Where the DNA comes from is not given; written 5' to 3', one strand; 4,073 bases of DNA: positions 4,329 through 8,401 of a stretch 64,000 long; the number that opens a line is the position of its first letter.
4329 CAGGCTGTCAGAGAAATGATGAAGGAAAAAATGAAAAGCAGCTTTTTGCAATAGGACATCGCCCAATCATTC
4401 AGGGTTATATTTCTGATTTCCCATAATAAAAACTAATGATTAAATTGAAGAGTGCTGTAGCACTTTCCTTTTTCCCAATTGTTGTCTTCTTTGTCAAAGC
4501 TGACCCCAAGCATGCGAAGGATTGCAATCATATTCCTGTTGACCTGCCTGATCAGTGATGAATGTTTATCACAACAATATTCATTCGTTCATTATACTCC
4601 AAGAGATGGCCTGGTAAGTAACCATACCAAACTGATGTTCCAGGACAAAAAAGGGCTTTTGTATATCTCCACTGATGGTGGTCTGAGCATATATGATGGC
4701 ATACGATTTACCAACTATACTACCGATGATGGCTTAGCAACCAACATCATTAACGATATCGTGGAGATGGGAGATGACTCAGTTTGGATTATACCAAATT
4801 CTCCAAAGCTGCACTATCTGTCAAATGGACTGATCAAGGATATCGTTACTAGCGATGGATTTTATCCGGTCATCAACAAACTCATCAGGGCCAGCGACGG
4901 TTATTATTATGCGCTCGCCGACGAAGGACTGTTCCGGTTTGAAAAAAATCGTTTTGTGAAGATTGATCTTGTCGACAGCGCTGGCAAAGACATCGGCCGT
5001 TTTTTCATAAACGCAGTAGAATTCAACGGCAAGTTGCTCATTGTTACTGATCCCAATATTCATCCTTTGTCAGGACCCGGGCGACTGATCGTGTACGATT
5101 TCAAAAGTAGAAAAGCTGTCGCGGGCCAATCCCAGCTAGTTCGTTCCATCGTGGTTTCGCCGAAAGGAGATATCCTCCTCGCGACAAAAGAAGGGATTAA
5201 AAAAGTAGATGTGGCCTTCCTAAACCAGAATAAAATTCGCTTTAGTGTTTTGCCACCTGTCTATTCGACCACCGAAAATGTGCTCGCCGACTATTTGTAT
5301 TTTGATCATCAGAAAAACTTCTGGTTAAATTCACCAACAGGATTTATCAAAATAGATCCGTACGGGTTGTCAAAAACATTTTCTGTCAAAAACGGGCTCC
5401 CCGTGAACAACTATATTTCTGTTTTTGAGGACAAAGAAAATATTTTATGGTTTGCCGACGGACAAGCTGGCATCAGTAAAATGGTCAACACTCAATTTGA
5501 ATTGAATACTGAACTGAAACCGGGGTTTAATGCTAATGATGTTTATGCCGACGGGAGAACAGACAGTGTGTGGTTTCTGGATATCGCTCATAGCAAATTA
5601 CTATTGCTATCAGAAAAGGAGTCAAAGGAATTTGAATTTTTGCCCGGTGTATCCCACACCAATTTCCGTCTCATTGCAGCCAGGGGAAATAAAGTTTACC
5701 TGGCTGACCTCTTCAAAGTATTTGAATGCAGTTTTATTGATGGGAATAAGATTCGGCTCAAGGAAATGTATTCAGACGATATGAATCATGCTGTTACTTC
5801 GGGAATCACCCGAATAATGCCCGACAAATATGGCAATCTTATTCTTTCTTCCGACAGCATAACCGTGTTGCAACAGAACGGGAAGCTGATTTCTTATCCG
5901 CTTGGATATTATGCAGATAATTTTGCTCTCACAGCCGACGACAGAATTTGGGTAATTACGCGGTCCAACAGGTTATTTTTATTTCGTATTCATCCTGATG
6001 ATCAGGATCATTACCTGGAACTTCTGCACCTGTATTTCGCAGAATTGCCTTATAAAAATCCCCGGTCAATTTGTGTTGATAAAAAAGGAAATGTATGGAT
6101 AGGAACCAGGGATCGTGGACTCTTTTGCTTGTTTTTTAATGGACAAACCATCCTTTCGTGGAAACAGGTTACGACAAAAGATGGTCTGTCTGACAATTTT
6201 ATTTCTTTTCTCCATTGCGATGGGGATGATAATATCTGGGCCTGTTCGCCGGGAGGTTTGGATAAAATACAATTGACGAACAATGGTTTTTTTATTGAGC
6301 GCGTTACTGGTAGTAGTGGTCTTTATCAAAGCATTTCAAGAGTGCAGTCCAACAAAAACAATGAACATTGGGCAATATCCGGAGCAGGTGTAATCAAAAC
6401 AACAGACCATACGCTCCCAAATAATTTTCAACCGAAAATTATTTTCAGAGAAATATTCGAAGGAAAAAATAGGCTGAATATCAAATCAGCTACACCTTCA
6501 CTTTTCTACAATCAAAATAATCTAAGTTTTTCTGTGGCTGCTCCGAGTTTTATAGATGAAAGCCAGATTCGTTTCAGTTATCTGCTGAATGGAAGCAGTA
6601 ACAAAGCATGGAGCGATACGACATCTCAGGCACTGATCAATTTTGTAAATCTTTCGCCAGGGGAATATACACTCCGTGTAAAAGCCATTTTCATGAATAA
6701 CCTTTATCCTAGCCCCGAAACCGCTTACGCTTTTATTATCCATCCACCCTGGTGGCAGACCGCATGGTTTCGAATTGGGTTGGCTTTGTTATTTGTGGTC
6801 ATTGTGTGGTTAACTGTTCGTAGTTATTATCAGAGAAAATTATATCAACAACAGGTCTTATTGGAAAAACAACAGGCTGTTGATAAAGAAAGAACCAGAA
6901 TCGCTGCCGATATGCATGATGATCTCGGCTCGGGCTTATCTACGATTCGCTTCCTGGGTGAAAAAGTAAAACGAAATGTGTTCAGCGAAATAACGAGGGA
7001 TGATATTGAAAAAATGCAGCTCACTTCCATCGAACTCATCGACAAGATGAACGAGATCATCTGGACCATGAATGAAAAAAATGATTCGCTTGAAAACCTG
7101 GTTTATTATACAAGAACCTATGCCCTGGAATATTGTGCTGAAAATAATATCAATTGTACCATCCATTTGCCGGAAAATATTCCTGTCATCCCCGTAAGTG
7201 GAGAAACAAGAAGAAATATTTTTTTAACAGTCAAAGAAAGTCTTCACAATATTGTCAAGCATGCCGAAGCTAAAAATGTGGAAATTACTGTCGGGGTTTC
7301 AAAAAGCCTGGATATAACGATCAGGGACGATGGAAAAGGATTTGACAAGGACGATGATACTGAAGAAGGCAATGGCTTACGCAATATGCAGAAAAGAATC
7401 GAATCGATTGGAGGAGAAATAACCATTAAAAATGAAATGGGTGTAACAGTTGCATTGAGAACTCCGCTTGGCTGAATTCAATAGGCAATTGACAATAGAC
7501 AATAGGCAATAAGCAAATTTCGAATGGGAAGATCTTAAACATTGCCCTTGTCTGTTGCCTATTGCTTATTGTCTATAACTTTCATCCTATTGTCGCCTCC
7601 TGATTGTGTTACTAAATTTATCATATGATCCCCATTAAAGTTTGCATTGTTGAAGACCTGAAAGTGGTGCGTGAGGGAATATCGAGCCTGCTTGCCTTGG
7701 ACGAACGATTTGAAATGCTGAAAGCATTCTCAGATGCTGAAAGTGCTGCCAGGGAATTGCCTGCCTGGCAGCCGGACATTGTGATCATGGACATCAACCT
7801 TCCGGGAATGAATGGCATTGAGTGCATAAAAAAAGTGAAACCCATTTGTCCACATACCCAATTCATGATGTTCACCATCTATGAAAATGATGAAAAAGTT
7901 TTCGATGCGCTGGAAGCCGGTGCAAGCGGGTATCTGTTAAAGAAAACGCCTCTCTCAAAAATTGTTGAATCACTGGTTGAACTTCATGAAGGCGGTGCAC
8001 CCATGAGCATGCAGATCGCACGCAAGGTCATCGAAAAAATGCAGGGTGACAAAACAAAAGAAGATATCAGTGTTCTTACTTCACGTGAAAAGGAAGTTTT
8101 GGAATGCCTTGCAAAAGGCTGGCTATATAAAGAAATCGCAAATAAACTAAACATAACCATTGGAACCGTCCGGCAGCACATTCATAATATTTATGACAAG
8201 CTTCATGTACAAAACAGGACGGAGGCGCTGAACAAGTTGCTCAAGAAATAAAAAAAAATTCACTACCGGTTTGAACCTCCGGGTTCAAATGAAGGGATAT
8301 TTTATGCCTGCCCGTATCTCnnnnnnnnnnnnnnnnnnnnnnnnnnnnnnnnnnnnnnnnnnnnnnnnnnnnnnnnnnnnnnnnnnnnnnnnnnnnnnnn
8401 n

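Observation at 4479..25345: Two diverged paralogous cell-envelope cassettes, each with its own propeller/Y_Y_Y sensor kinase and NarL-type regulator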

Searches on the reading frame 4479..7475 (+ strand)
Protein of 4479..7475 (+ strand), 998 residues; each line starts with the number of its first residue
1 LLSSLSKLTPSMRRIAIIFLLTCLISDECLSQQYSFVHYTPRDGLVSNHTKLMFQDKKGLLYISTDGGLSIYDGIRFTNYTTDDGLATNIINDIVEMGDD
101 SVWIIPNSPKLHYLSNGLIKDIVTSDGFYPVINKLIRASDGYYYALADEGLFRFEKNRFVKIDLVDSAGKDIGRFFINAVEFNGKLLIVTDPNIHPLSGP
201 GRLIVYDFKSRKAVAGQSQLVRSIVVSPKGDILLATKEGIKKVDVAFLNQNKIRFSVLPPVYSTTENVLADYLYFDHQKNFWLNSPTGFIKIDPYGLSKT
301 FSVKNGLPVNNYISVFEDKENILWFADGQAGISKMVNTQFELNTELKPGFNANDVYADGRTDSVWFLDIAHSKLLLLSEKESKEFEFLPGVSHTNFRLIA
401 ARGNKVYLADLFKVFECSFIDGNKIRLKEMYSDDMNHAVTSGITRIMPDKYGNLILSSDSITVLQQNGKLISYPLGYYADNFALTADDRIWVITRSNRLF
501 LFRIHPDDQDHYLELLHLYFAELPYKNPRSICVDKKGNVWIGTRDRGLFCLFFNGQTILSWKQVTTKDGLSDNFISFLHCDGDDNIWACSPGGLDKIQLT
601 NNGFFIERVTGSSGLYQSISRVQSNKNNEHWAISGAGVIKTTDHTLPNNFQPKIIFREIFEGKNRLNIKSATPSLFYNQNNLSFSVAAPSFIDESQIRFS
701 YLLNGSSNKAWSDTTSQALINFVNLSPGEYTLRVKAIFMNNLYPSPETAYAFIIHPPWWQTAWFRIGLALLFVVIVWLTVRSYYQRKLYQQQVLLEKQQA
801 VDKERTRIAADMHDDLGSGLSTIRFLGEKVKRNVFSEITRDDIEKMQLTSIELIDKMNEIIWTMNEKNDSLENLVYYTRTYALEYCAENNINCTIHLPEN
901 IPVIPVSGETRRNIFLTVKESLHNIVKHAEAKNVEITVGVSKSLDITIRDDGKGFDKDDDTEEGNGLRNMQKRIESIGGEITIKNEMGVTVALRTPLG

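Call 5: search_protein_families(library=pfam, proteins=[window:4479-7475:+], max_evalue=0.01)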
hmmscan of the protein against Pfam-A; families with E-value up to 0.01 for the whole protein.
window:4479-7475:+ (998 aa): 6 families
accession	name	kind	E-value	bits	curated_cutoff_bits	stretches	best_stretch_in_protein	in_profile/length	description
PF07494.17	Reg_prop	-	2.9e-17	61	20.4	1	523-544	2-23/24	Two component regulator propeller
PF02518.31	HATPase_c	-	2e-09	38.3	26.4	1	913-997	5-109/111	Histidine kinase-, DNA gyrase B-, and HSP90-like ATPase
PF07495.19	Y_Y_Y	-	1.2e-08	35.1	26.6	1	691-754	2-64/65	Y_Y_Y domain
PF07730.19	HisKA_3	-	1.7e-05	25.7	24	1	804-866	1-65/68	Histidine kinase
PF13581.12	HATPase_c_2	-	0.00052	20.5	27.4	1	906-967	24-102/127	Histidine kinase-like ATPase domain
PF13589.12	HATPase_c_3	-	0.0053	17.2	25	0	920-973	9-62/137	Histidine kinase-, DNA gyrase B-, and HSP90-like ATPase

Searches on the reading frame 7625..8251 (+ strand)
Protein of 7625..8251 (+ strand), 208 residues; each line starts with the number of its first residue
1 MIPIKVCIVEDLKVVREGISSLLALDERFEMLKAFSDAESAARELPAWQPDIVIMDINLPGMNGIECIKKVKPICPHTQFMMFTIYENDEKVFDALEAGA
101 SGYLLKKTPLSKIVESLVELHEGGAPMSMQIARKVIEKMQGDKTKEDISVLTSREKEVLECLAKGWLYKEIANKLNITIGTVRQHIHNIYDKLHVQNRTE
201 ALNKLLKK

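Call 5: search_protein_families(library=pfam, proteins=[window:7625-8251:+], max_evalue=0.01)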
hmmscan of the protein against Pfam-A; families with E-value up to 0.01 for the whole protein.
window:7625-8251:+ (208 aa): 7 families
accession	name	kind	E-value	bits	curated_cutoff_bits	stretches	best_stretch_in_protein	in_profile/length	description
PF00072.30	Response_reg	-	1.4e-23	83.6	30.2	1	6-116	1-109/111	Response regulator receiver domain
PF00196.25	GerE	-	1.1e-16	60.6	23.5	1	149-202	1-54/57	Bacterial regulatory proteins, luxR family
PF04545.22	Sigma70_r4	-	3.5e-07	30.1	24.1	1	149-193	3-48/50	Sigma-70, region 4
PF08281.18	Sigma70_r4_2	-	2.9e-06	27.3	25.7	1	149-192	9-53/54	Sigma-70, region 4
PF13518.12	HTH_28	-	0.00013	22.4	25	1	157-187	4-34/52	Helix-turn-helix domain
PF13384.12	HTH_23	-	0.0049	17.1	24.6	0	157-188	9-40/50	Homeodomain-like domain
PF12840.13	HTH_20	-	0.01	16.3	27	0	157-187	8-40/51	Helix-turn-helix domain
